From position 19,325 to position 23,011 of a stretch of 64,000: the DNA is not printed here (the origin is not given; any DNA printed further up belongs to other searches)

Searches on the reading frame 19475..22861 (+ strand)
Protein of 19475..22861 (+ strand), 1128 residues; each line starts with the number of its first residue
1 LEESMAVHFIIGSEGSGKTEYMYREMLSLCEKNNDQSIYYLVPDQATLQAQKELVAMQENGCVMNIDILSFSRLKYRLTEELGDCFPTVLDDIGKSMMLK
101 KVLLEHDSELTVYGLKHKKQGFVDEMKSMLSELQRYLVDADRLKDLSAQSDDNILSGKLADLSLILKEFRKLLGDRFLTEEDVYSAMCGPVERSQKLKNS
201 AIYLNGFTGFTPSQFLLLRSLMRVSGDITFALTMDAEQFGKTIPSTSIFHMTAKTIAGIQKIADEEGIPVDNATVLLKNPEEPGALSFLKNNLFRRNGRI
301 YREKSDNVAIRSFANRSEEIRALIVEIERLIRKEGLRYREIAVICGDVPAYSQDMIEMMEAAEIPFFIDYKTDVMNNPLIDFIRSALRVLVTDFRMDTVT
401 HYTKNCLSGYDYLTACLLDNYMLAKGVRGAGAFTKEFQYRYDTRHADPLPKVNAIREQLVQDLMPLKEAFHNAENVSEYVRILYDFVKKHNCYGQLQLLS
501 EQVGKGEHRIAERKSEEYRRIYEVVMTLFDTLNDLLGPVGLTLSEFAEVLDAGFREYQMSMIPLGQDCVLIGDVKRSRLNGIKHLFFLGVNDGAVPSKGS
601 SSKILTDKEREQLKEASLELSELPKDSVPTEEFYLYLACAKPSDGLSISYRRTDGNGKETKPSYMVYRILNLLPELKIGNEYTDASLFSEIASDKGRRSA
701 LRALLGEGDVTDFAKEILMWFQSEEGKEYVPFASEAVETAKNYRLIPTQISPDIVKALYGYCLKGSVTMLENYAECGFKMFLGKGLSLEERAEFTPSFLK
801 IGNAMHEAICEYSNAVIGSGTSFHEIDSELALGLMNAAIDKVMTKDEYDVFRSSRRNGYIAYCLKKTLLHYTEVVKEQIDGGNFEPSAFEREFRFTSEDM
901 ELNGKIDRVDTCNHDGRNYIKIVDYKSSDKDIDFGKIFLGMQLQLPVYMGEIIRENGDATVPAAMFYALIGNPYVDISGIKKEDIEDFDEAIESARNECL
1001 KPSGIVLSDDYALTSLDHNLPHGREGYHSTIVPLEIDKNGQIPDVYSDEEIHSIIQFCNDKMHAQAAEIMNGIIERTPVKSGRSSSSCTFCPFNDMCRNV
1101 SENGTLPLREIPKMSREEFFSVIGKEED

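Call 50: search_protein_families(library=pfam, proteins=[window:19475-22861:+], max_evalue=0.00001)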
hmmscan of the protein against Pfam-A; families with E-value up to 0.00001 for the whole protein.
window:19475-22861:+ (1128 aa): 2 families
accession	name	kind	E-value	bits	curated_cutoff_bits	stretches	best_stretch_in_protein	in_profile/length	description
PF21445.3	ADDB_N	-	2.1e-79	267.2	26.6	1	9-276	1-275/290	ADDB, N-terminal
PF12705.13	PDDEXK_1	-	9.4e-27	94.9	22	1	766-1098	3-247/247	PD-(D/E)XK nuclease superfamily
